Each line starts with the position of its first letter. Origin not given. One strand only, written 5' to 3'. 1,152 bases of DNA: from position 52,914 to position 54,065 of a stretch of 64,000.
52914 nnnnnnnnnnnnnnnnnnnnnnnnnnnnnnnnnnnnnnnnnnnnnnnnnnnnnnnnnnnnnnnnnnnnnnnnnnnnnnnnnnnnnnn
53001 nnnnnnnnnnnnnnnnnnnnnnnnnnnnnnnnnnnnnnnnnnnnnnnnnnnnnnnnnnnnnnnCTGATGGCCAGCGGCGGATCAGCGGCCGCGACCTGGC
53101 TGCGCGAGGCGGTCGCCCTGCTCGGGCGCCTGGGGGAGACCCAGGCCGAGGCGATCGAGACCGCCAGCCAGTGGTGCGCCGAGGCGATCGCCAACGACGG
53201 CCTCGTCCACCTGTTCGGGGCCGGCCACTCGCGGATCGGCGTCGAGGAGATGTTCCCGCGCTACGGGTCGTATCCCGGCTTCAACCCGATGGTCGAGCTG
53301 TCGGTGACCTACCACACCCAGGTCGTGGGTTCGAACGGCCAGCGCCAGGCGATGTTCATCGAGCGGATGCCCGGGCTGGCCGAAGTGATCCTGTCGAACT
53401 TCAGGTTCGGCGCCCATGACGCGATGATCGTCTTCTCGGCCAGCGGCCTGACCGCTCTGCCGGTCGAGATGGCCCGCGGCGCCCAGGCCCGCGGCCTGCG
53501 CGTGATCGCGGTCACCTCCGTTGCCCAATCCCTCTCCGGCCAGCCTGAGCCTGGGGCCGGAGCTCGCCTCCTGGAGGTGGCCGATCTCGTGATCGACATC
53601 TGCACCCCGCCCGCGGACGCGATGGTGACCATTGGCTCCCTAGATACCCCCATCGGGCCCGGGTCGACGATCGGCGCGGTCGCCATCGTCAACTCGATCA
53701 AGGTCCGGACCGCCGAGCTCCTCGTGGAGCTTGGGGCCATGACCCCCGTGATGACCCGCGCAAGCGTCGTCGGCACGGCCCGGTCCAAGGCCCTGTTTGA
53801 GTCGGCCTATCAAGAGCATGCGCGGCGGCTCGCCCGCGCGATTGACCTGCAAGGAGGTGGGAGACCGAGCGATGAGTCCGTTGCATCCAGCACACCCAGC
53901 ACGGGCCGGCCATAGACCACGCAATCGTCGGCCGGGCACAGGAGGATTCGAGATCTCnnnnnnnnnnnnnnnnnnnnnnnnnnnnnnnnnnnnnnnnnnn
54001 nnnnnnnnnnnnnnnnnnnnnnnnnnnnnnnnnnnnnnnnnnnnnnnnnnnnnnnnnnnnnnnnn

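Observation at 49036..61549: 12-gene operon with an internal NagR/DasR-like regulator and dre-like promoter box: a non-canonical amino-sugar/deoxy-sugar catabolic pathway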

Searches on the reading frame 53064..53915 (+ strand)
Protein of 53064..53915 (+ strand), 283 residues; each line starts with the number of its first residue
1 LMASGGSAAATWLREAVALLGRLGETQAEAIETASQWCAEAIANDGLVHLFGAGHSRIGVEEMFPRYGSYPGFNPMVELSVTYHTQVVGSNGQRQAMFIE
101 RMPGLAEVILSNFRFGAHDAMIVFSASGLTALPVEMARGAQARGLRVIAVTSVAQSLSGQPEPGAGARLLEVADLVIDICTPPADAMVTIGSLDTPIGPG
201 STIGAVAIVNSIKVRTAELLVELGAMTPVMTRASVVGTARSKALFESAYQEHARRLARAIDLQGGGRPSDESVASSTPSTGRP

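Call 6: search_protein_families(library=ncbifam, proteins=[window:53064-53915:+], max_evalue=0.00001)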
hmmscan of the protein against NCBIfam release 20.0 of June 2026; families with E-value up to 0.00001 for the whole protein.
window:53064-53915:+ (283 aa): 1 family
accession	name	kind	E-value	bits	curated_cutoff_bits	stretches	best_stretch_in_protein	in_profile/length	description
NF002805.0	PRK02947.1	subfamily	6.5e-76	254.7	135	1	9-256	4-246/247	sugar isomerase domain-containing protein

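Call 11: search_solved_structures(query=window:53064-53915:+, max_evalue=0.001, show_alignments=2)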
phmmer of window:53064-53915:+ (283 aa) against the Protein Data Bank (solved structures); distinct sequences matched with E-value up to 0.001: 2.
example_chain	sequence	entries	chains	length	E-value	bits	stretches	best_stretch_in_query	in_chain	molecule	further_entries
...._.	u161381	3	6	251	2.5e-29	105.8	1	8-240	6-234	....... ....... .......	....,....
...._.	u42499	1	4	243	9.4e-22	80.9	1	19-238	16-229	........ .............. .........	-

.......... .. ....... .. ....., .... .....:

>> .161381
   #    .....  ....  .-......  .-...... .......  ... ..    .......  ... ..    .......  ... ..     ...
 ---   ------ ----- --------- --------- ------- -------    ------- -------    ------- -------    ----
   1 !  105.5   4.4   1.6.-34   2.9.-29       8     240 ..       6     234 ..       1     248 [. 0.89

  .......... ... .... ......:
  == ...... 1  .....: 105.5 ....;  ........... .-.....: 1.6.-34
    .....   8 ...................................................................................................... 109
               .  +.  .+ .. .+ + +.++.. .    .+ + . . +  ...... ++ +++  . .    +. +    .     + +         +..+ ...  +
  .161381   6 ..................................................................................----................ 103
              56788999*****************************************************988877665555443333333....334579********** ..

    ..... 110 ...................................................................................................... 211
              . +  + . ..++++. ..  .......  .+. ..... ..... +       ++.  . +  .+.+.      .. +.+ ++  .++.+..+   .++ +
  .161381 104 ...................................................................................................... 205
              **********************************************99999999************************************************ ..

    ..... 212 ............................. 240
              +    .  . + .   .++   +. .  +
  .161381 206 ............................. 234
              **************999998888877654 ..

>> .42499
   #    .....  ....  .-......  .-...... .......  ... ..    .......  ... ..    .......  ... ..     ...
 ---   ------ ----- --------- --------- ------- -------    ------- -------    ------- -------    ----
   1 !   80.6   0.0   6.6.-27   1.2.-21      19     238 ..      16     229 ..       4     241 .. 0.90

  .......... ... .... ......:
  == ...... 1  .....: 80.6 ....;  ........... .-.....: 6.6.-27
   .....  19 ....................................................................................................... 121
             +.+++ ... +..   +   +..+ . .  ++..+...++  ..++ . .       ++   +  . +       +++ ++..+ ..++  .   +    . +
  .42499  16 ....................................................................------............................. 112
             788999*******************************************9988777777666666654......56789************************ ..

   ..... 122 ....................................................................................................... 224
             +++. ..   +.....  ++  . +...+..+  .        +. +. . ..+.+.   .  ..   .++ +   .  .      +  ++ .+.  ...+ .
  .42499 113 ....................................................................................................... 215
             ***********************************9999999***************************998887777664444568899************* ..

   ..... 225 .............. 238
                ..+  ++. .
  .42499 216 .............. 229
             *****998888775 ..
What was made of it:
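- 53067..53915 (+): UPF0309 / SIS_2 phosphosugar enzyme (282 aa), NagS-MurQ clade. The signature gene of the system. PDB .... NagS at E 2.5e-29 (call 11).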

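Call 12: find_encoding_contigs(protein=window:53064-53915:+, flank=10000, max_places=6)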
Protein window:53064-53915:+ (283 aa): no gene with exactly this product is on record in the collection.

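Call 13: find_homologous_proteins(query=window:53064-53915:+, max_evalue=1e-10)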
Query window:53064-53915:+ (283 aa): 6949 proteins with E <= 1e-10 among 8000 candidates; the best 120 are listed.
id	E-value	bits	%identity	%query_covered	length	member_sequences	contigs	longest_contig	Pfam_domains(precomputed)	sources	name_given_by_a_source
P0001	1.7e-175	600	100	100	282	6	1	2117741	PF13580.12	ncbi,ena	-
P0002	2.8e-162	556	93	100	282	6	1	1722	PF13580.12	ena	-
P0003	1.2e-148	512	86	99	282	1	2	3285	PF13580.12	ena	-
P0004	1.4e-148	511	86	99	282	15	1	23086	PF13580.12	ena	-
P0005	5.2e-148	510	85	99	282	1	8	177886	PF13580.12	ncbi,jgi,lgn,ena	jgi:uncharacterized phosphosugar-binding protein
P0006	1.2e-147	508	86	98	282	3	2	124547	PF13580.12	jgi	jgi:uncharacterized phosphosugar-binding protein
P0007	3.8e-147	507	84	99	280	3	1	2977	PF13580.12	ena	-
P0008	6.5e-147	506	85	99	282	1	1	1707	PF13580.12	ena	-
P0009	7.4e-147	506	84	99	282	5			PF13580.12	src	-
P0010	3.0e-146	504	83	99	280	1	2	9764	PF13580.12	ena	-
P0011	7.5e-146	502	84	99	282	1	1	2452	PF13580.12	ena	-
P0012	4.7e-145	500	89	92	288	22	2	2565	PF13580.12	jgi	jgi:uncharacterized phosphosugar-binding protein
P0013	1.6e-143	495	83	98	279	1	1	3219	PF13580.12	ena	-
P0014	4.9e-142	490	88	92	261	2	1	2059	PF13580.12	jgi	jgi:uncharacterized phosphosugar-binding protein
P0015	2.4e-141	488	85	92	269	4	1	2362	PF13580.12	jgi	jgi:uncharacterized phosphosugar-binding protein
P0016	6.0e-141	486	86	94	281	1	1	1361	PF13580.12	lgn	-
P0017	1.6e-140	485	83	98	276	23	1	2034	PF13580.12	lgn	-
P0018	8.1e-140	483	85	94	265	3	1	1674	PF13580.12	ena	-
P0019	2.2e-139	481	87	92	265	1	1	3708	PF13580.12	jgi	-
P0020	2.9e-139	481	83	98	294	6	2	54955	PF13580.12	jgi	jgi:uncharacterized phosphosugar-binding protein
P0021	6.7e-139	480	86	92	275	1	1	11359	PF13580.12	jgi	jgi:uncharacterized phosphosugar-binding protein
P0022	4.5e-138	477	85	90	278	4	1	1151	PF13580.12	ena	-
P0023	6.6e-138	476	82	96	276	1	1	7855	PF13580.12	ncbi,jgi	-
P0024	7.6e-138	476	82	96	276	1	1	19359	PF13580.12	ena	-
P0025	9.8e-138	476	85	93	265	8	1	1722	PF13580.12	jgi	jgi:uncharacterized phosphosugar-binding protein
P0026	2.4e-137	475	81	96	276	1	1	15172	PF13580.12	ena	-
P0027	5.9e-137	473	82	95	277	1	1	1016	PF13580.12,PF10740.16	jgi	jgi:uncharacterized phosphosugar-binding protein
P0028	8.5e-136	470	81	95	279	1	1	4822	PF13580.12,PF10740.16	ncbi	-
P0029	1.1e-135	469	80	95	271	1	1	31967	PF13580.12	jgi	jgi:uncharacterized phosphosugar-binding protein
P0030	2.4e-135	468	82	94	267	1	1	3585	PF13580.12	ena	-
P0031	2.5e-135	468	83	91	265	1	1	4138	PF13580.12,PF10740.16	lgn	-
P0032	4.8e-135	467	80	93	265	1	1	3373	PF13580.12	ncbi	-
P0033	1.3e-134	466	83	91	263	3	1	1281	PF13580.12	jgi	jgi:uncharacterized phosphosugar-binding protein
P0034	1.5e-134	465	82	92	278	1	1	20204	PF13580.12,PF10740.16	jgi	jgi:uncharacterized phosphosugar-binding protein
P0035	2.9e-134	465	81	93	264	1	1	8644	PF13580.12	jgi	jgi:uncharacterized phosphosugar-binding protein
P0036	4.2e-134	464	81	92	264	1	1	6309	PF13580.12,PF10740.16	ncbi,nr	ncbi:MAG TPA: SIS domain-containing protein [Candidatus Deferrimicrobium sp.]|nr:SIS domain-containi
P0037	2.0e-133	462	80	92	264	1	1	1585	PF13580.12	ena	-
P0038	2.7e-133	461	77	93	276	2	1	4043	PF13580.12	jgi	jgi:uncharacterized phosphosugar-binding protein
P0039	2.7e-133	461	82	92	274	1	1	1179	PF13580.12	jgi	jgi:uncharacterized phosphosugar-binding protein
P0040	6.0e-133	460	79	95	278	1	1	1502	PF13580.12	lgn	-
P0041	6.4e-133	460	79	94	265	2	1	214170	PF13580.12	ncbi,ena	-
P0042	7.3e-133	460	82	88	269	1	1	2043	PF13580.12,PF10740.16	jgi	jgi:uncharacterized phosphosugar-binding protein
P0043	1.3e-132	459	81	92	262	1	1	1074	PF13580.12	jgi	-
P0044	1.4e-132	459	81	92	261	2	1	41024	PF13580.12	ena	-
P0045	1.4e-132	459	82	92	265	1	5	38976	PF13580.12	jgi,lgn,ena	-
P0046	2.1e-132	458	80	93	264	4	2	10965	PF13580.12,PF10740.16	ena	-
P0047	2.3e-132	458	82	88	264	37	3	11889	PF13580.12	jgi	jgi:uncharacterized phosphosugar-binding protein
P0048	3.7e-132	458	82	90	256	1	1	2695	PF13580.12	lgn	-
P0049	7.4e-132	457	81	90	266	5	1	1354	PF13580.12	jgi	jgi:uncharacterized phosphosugar-binding protein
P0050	8.7e-132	456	82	91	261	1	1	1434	PF13580.12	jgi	jgi:uncharacterized phosphosugar-binding protein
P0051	8.9e-132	456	80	92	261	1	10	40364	PF13580.12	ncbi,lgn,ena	-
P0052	9.7e-132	456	83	89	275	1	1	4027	PF13580.12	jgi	jgi:uncharacterized phosphosugar-binding protein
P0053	1.5e-131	456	81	88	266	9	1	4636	PF13580.12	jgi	-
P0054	2.2e-131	455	81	91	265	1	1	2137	PF13580.12,PF10740.16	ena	-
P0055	2.3e-131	455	78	94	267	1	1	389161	PF13580.12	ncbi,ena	-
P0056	3.1e-131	455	80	92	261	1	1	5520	PF13580.12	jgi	jgi:uncharacterized phosphosugar-binding protein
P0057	3.3e-131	454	83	92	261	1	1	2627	PF13580.12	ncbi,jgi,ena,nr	ncbi:MAG TPA: SIS domain-containing protein [Candidatus Sulfotelmatobacter sp.]|nr:SIS domain-contai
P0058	3.4e-131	454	80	92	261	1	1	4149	PF13580.12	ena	-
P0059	3.8e-131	454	80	92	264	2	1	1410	PF13580.12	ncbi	-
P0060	5.2e-131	454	80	92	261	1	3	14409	PF13580.12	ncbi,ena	-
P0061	5.8e-131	454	80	92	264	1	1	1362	PF13580.12,PF10740.16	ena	-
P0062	6.6e-131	453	80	92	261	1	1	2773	PF13580.12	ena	-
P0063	8.0e-131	453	82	91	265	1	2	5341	PF13580.12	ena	-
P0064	1.2e-130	453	81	92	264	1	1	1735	PF13580.12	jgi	-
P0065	1.6e-130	452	81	91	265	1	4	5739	PF13580.12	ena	-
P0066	1.6e-130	452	78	94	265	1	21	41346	PF13580.12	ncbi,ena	-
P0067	2.0e-130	452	80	92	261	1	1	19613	PF13580.12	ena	-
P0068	2.0e-130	452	78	94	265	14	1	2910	PF13580.12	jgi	jgi:uncharacterized phosphosugar-binding protein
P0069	2.4e-130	452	79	92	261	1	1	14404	PF13580.12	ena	-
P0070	2.5e-130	452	81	91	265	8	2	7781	PF13580.12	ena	-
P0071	3.1e-130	451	80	92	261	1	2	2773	PF13580.12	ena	-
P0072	3.6e-130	451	79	94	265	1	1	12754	PF13580.12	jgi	jgi:uncharacterized phosphosugar-binding protein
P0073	3.9e-130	451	80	92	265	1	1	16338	PF13580.12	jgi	jgi:uncharacterized phosphosugar-binding protein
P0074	5.2e-130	451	77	95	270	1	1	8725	PF13580.12,PF10740.16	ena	-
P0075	5.9e-130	450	81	91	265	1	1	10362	PF13580.12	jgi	jgi:uncharacterized phosphosugar-binding protein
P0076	1.1e-129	450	79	92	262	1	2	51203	PF13580.12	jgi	-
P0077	1.4e-129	449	80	92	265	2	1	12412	PF13580.12,PF10740.16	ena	-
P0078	1.6e-129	449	79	94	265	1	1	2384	PF13580.12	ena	-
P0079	2.6e-129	448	78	92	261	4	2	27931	PF13580.12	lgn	-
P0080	2.7e-129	448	79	92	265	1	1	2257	PF13580.12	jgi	jgi:uncharacterized phosphosugar-binding protein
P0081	3.4e-129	448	82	90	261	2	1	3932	PF13580.12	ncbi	-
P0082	5.2e-129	447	80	88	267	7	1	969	PF13580.12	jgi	jgi:uncharacterized phosphosugar-binding protein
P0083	5.8e-129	447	80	91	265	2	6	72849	PF13580.12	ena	-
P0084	5.9e-129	447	82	89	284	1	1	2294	PF13580.12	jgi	-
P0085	5.9e-129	447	80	92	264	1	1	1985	PF13580.12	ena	-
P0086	9.4e-129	446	79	93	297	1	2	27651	PF13580.12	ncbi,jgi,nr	ncbi:MAG: hypothetical protein QOH61_530 [Chloroflexota bacterium]|jgi:uncharacterized phosphosugar-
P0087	1.0e-128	446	77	96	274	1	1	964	PF13580.12,PF10740.16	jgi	jgi:uncharacterized phosphosugar-binding protein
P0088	1.1e-128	446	79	92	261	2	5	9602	PF13580.12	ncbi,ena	-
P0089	1.2e-128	446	79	94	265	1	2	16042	PF13580.12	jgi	jgi:uncharacterized phosphosugar-binding protein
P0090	1.2e-128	446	80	92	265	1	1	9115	PF13580.12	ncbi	-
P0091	1.2e-128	446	80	90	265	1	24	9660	PF13580.12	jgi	jgi:uncharacterized phosphosugar-binding protein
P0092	1.3e-128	446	79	91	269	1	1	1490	PF13580.12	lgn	-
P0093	1.6e-128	446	80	92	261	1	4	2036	PF13580.12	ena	-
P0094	1.8e-128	446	80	92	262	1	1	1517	PF13580.12,PF10740.16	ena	-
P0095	3.0e-128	445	78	90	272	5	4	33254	PF13580.12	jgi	-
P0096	3.4e-128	445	79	90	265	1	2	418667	PF13580.12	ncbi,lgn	-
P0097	3.5e-128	445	79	92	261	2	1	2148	PF13580.12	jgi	jgi:uncharacterized phosphosugar-binding protein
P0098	4.1e-128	444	80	92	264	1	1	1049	PF13580.12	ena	-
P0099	5.4e-128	444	79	90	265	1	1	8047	PF13580.12,PF10740.16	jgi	jgi:uncharacterized phosphosugar-binding protein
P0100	7.0e-128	444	77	94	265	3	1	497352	PF13580.12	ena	-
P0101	8.2e-128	443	79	91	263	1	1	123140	PF13580.12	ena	-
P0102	1.1e-127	443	80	91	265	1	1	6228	PF13580.12,PF10740.16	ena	-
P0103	1.2e-127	443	78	91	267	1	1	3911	PF13580.12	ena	-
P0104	1.4e-127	443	81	90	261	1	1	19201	PF13580.12,PF10740.16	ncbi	-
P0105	1.4e-127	443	77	90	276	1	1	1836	PF13580.12,PF10740.16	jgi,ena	-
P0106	1.6e-127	442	78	94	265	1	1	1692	PF13580.12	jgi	jgi:uncharacterized phosphosugar-binding protein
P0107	1.7e-127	442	78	90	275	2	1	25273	PF13580.12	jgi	jgi:uncharacterized phosphosugar-binding protein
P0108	1.8e-127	442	77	93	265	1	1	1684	PF13580.12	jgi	jgi:uncharacterized phosphosugar-binding protein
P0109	2.0e-127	442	79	91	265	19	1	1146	PF13580.12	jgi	jgi:uncharacterized phosphosugar-binding protein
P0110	2.0e-127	442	78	94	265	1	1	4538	PF13580.12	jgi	jgi:uncharacterized phosphosugar-binding protein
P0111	2.2e-127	442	78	91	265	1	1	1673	PF13580.12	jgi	jgi:uncharacterized phosphosugar-binding protein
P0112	2.2e-127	442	79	91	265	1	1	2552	PF13580.12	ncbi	-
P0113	2.4e-127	442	75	94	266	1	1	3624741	PF13580.12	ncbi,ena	-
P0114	2.5e-127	442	80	90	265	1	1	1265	PF13580.12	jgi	-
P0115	2.5e-127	442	78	90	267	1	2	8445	PF13580.12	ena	-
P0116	2.6e-127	442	79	92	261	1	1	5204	PF13580.12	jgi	jgi:uncharacterized phosphosugar-binding protein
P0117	2.8e-127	442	77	94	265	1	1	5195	PF13580.12,PF10740.16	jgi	jgi:uncharacterized phosphosugar-binding protein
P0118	3.3e-127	441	79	91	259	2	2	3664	PF13580.12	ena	-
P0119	3.5e-127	441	77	94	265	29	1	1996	PF13580.12,PF10740.16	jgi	jgi:uncharacterized phosphosugar-binding protein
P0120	4.4e-127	441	79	88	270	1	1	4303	PF13580.12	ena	-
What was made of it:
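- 53067..53915 (+): 6949 homologues, and the top 120 are at least 75% identical (call 13).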

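Call 14: find_encoding_contigs(protein=P0001, flank=10000, max_places=3)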
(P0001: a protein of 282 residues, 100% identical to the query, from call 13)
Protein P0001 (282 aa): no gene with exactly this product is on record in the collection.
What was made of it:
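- Tried and rejected: An exact-sequence look-up of the window's SIS protein and of its 100% identical database twin found no contig on record (calls 12, 14).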

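Call 15: find_encoding_contigs(protein=P0113, flank=10000, max_places=3)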
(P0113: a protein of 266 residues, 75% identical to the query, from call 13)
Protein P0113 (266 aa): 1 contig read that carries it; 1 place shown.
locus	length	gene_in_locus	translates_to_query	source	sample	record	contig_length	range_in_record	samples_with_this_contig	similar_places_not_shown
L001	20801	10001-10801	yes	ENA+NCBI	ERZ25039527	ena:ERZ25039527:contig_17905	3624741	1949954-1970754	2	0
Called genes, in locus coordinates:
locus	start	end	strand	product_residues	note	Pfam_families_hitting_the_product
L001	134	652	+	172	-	PF20660:DUF6812 (faint)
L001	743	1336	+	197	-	PF20660:DUF6812 (faint)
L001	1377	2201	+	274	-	-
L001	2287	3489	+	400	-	PF01408:GFO_IDH_MocA, PF02894:GFO_IDH_MocA_C, PF22725:GFO_IDH_MocA_C3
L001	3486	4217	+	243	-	PF01182:Glucosamine_iso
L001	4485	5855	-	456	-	PF00480:ROK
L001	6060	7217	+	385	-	PF01408:GFO_IDH_MocA, PF03447:NAD_binding_3 (weak), PF22725:GFO_IDH_MocA_C3, PF02894:GFO_IDH_MocA_C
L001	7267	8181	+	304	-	PF01261:AP_endonuc_2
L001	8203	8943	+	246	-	PF01791:DeoC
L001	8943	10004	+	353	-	PF01408:GFO_IDH_MocA, PF22725:GFO_IDH_MocA_C3, PF02894:GFO_IDH_MocA_C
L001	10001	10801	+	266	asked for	PF13580:SIS_2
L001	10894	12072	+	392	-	PF13407:Peripla_BP_4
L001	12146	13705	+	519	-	PF00005:ABC_tran, PF13304:AAA_21 (faint), PF00005:ABC_tran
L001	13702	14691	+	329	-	PF02653:BPD_transp_2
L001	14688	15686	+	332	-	PF02653:BPD_transp_2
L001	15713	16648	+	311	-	PF00480:ROK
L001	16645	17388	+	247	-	PF00392:GntR, PF07702:UTRA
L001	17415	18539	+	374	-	PF01208:URO-D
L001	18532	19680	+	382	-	PF01979:Amidohydro_1, PF07969:Amidohydro_3 (faint)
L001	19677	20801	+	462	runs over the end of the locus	-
